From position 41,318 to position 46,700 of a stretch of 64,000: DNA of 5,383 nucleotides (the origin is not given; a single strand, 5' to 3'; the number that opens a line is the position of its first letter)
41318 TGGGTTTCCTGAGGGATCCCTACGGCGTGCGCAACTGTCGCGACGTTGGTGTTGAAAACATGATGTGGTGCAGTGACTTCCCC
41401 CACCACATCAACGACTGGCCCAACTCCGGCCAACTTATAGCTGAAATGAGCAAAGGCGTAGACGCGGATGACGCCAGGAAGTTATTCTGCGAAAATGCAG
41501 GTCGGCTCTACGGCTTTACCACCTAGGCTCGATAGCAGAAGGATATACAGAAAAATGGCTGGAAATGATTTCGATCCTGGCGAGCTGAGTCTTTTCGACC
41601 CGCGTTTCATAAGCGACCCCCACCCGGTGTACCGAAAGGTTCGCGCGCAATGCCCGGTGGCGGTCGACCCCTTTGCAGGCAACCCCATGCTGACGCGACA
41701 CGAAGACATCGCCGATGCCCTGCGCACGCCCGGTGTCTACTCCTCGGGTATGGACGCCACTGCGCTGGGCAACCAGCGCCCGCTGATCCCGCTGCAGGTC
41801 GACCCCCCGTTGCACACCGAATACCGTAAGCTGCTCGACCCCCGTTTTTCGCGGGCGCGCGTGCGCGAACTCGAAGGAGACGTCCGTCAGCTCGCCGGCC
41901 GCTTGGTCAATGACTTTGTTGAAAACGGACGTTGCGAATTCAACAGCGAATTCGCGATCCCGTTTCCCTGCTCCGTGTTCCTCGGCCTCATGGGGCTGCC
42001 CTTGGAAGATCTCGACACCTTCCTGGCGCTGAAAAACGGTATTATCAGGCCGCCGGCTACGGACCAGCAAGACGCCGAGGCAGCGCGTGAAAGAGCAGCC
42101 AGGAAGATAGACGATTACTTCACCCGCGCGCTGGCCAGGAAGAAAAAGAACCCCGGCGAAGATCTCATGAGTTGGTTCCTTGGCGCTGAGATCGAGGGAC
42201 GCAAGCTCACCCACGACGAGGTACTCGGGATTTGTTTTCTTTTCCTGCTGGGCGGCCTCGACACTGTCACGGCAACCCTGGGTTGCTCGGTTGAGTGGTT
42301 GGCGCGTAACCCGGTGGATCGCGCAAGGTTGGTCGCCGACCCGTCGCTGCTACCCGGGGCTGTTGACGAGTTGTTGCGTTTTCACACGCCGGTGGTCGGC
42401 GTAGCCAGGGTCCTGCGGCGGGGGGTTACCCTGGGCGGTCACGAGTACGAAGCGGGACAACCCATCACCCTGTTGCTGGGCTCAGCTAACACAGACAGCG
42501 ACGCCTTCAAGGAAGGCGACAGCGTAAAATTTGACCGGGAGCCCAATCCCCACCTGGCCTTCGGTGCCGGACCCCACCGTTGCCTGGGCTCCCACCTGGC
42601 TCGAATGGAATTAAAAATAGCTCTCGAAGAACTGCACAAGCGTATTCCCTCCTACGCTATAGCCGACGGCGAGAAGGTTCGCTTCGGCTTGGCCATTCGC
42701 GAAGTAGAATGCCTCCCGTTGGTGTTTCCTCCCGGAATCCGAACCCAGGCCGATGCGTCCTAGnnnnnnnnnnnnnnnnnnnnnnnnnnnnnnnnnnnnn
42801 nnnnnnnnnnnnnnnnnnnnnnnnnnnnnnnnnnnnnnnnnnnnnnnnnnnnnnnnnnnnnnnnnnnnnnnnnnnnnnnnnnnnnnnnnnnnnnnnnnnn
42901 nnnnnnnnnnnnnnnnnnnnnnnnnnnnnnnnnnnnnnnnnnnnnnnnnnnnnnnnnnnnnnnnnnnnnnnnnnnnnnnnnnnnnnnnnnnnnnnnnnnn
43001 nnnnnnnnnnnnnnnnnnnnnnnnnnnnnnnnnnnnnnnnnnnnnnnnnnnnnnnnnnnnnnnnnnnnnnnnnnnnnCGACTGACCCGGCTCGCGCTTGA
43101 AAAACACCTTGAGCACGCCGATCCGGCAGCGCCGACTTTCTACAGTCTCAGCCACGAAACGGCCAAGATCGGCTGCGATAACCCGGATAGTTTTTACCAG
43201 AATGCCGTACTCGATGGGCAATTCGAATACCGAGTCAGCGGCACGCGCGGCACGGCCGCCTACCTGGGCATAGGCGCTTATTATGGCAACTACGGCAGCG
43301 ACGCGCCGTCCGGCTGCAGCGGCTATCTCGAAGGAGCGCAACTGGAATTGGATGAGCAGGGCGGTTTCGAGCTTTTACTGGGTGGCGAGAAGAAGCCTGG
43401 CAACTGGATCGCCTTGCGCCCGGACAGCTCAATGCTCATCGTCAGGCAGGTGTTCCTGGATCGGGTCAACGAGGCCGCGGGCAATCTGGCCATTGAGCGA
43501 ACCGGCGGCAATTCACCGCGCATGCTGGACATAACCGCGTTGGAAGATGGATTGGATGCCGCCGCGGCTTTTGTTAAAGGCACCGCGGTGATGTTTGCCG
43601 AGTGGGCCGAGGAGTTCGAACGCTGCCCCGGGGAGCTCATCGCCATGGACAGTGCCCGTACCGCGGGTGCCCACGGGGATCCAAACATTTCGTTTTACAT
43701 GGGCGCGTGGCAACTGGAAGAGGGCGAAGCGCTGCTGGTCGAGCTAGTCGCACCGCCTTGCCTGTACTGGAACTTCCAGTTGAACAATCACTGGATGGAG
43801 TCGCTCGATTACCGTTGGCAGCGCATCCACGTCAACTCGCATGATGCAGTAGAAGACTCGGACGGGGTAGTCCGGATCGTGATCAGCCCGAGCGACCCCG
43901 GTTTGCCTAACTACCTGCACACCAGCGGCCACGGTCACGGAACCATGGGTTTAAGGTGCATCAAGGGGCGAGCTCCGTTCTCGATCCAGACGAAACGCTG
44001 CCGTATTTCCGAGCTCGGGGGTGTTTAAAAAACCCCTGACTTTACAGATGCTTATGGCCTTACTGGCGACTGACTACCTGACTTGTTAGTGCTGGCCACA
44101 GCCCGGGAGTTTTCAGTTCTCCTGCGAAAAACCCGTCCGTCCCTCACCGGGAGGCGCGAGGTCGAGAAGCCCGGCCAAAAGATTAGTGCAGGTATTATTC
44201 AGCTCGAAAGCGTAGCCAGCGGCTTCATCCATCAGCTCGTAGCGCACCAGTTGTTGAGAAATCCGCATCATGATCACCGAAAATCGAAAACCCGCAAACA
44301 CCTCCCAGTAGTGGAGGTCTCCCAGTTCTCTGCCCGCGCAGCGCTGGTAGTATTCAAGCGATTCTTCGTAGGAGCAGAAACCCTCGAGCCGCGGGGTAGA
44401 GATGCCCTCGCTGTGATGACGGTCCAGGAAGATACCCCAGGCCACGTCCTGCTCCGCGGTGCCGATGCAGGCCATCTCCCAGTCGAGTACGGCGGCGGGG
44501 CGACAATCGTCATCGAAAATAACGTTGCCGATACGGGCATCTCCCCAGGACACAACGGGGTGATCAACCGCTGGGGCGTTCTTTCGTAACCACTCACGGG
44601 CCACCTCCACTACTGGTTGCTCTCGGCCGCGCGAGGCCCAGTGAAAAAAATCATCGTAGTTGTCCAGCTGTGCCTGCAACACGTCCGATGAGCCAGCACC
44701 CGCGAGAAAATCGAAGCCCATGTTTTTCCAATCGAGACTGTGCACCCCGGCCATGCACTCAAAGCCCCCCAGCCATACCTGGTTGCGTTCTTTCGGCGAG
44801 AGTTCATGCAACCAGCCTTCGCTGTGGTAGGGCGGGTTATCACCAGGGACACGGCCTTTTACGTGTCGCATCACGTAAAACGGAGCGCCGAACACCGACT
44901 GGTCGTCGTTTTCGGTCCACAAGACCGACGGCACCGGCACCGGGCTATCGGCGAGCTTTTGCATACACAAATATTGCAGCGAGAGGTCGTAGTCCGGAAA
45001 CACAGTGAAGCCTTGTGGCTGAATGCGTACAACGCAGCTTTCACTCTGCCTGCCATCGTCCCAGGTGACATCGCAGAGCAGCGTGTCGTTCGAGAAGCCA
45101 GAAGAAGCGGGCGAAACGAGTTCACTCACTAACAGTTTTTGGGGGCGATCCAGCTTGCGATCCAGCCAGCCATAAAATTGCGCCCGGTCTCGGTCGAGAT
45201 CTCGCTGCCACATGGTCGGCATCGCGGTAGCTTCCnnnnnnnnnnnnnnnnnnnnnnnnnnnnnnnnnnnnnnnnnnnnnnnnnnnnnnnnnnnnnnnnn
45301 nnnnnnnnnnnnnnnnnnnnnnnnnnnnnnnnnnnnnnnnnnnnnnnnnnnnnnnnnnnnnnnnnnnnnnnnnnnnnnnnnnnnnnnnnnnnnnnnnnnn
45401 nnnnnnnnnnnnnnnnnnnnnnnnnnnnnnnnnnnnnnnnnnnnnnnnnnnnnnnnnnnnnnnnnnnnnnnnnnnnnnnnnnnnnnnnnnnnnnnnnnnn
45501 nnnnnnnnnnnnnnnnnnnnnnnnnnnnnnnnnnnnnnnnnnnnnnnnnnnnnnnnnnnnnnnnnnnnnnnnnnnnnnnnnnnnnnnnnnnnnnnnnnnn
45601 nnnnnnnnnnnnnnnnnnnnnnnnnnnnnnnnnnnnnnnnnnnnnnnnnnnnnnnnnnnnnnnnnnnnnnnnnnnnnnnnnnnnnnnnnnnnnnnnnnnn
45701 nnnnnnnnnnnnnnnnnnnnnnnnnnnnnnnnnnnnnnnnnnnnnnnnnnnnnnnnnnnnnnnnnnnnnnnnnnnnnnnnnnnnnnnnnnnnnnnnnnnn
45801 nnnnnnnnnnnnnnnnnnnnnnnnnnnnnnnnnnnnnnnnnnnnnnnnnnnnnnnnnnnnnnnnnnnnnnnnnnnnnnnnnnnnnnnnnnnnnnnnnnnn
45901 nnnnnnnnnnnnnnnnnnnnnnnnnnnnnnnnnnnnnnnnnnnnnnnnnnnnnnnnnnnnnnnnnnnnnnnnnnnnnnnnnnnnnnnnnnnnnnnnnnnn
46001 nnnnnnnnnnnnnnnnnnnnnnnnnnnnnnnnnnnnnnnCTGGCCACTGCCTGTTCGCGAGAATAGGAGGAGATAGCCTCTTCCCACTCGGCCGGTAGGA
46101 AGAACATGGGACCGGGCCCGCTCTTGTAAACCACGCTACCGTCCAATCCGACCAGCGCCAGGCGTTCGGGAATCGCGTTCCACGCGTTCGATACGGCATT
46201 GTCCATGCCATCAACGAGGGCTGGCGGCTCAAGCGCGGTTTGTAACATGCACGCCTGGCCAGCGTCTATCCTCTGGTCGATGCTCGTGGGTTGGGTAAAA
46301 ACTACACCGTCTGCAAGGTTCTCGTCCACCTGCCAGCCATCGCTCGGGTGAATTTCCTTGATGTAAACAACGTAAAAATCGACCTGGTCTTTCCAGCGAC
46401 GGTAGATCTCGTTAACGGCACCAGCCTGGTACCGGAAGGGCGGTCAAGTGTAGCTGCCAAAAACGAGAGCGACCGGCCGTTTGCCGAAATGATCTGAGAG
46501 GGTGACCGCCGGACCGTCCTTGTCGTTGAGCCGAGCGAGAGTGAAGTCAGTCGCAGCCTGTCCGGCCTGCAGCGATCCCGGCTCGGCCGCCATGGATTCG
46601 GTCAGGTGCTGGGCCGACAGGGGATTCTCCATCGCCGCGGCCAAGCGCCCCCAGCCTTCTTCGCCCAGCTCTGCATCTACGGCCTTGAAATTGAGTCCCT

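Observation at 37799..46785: Candidate undescribed oxidative/dehalogenating catabolic island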

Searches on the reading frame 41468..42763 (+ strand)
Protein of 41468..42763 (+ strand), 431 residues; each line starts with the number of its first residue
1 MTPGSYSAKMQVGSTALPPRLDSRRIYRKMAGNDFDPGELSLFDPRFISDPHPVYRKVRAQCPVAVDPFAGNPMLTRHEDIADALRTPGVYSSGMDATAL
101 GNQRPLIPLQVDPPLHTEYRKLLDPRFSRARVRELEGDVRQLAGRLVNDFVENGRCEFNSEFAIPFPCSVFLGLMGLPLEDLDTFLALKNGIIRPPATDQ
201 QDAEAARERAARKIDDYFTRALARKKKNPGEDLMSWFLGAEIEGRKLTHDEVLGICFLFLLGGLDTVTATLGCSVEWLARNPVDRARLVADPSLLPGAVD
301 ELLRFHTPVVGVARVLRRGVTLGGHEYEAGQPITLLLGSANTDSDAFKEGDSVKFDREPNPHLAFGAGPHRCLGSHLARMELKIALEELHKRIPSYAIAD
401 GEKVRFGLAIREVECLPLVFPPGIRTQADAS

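Call 6: search_protein_families(library=pfam, proteins=[window:41468-42763:+], max_evalue=0.001)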
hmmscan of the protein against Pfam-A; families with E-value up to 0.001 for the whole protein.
window:41468-42763:+ (431 aa): 1 family
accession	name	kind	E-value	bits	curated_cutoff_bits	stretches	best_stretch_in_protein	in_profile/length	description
PF00067.27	p450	-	9.5e-22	77.8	22.8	1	198-388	204-427/462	Cytochrome P450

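Call 7: search_protein_families(library=ncbifam, proteins=[window:41468-42763:+], max_evalue=0.001)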
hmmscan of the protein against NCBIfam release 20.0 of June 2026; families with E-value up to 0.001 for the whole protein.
window:41468-42763:+ (431 aa): 8 families
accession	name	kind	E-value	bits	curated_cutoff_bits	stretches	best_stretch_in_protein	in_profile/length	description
NF041177.1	Cyp119_Thmprot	equivalog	2.9e-42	144.8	680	1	109-405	69-352/368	cytochrome P450 Cyp119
NF045816.1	PentlenlactSyn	equivalog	1.8e-41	142.1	700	1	116-400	91-373/396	pentalenolactone synthase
TIGR04538.1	P450_cycloAA_1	subfamily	5.2e-39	134.2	500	1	41-400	1-373/395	cytochrome P450, cyclodipeptide synthase-associated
NF041802.1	P450_SolI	exception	1.1e-35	123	850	1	108-400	109-402/424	solanimycin biosynthesis cytochrome P450 SolI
TIGR04458.1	CYP450_TxtE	equivalog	1.7e-26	92.8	500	1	42-419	4-401/403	4-nitrotryptophan synthase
TIGR04515.1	P450_rel_GT_act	subfamily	1e-25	90.9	343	1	49-405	31-370/386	P450-derived glycosyltransferase activator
NF050147.1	aminopyruv_ApyO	equivalog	1.6e-10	40.2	525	1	115-393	87-393/444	RiPP biosynthesis cytochrome P450 ApyO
NF045812.1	PentlenOxigase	equivalog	5.8e-05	22.1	800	0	293-389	300-405/444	pentalenene oxygenase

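Call 42: search_solved_structures(query=window:41555-42760:+, max_evalue=1e-30)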
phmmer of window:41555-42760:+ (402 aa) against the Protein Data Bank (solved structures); distinct sequences matched with E-value up to 1e-30: 294 (the best 60 are shown).
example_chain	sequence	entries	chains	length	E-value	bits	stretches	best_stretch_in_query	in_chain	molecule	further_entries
8ckn_A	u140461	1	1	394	6.7e-63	216.3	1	42-378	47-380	P450 heme-thiolate protein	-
8amo_A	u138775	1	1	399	6.9e-63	216.2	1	42-378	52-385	Putative cytochrome P450 143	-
8amq_A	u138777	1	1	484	1.2e-62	215.5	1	42-378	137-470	Probable ferredoxin,Putative cytochrome P450 143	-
8vxi_A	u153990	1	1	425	2.3e-60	207.9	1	41-394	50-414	CYP125MRCA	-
8vxg_A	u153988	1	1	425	1.9e-59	204.9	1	8-394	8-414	CYP125MRCA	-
4dxy_A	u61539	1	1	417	4.7e-57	197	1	23-392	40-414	Cytochrome P450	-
7p5t_A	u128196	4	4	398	5.4e-57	196.8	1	14-394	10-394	Steroid C26-monooxygenase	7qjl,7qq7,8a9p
2xkr_A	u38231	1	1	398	5.6e-57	196.8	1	14-394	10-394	PUTATIVE CYTOCHROME P450 142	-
8a6w_B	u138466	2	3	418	5.7e-57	196.7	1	13-394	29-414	Steroid C26-monooxygenase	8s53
3nv5_A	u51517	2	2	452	8.3e-57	196.2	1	23-392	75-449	Cytochrome P450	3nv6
3lxh_A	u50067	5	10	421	3.2e-56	194.3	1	23-393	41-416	Cytochrome P450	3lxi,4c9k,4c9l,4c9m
2yoo_A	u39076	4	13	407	7.7e-56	193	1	23-395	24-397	P450 HEME-THIOLATE PROTEIN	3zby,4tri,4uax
4c9n_A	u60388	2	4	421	1.6e-55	192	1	23-393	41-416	CYTOCHROME P450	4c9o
4c9p_A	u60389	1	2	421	1.6e-55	192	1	23-393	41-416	CYTOCHROME P450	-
6wgw_A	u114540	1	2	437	1.9e-55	191.8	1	23-393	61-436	Cytochrome P450 101D1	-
7sh5_A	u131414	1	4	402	1.3e-54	189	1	22-394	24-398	Cytochrome P450 142A3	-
7smz_A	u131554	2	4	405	1.5e-53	185.5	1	22-394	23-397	Cytochrome P450 142A3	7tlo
7wex_A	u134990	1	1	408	7.2e-53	183.2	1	18-389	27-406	Cytochrome P450 hydroxylase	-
8gtl_A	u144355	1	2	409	6.6e-52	180.1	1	41-373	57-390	cytochrome P450 CYP101D5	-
5l90_A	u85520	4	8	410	2.4e-51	178.2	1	22-366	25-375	Cytochrome P450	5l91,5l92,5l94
5ofq_A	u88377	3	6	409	5.2e-51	177.1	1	22-361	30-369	Cytochrome P450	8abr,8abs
1j51_A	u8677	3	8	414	8.7e-50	173.1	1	72-394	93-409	CYTOCHROME P450CAM | Cytochrome P450-cam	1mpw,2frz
8yhn_A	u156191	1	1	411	1.2e-49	172.6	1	13-388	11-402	Cytochrome P450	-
1gjm_A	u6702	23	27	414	1.7e-49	172.1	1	71-394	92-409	CYTOCHROME P450-CAM | Cytochrome P450CAM | CYTOCHROME P450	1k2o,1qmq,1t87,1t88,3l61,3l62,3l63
2a1m_A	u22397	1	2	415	1.7e-49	172.1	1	71-394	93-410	Cytochrome P450-cam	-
2fer_A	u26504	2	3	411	3.2e-49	171.2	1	71-395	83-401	Cytochrome P450-cam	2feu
1lwl_A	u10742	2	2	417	3.2e-49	171.2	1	71-395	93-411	Cytochrome P450-cam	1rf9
1p2y_A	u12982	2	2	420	3.4e-49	171.1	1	71-395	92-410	Cytochrome P450-cam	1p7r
2fe6_A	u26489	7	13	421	3.4e-49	171.1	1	71-395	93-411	Cytochrome P450-cam | Camphor 5-monooxygenase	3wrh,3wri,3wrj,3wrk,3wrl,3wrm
1akd_A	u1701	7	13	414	3.6e-49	171.1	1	71-394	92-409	CYTOCHROME P450CAM | CYTOCHROME P450-CAM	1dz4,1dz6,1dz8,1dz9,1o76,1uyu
1cp4_A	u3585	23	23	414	3.6e-49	171.1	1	71-394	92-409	CYTOCHROME P450-CAM | CYTOCHROME P450CAM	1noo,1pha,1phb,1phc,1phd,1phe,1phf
1iwj_A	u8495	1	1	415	3.6e-49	171.1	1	71-394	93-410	CYTOCHROME P450-CAM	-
1gek_A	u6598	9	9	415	3.6e-49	171.1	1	71-394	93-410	CYTOCHROME P450CAM | CYTOCHROME P450-CAM | Camphor 5-monooxygenase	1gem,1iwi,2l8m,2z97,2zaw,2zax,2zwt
2gqx_A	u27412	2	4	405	4e-49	170.9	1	72-394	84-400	Cytochrome P450-cam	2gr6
1c8j_A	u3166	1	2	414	4.8e-49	170.6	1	72-394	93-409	CYTOCHROME P450-CAM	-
2h7r_A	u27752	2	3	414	8.4e-49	169.9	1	71-394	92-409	Cytochrome P450-cam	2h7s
2a1n_A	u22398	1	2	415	8.4e-49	169.8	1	71-394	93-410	Cytochrome P450-cam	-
2a1o_A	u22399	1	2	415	8.5e-49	169.8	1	71-394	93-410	Cytochrome P450-cam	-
1iwk_A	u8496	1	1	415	9.4e-49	169.7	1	71-394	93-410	CYTOCHROME P450-CAM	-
1t85_A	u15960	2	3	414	1.6e-48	168.9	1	71-394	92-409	Cytochrome P450-cam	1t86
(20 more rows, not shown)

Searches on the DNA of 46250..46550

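Call 85: search_rna_families(source=window, start=46250, end=46550, threshold=evalue, max_evalue=10)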
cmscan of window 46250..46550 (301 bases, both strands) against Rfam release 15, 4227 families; matches with E-value up to 10: 0.
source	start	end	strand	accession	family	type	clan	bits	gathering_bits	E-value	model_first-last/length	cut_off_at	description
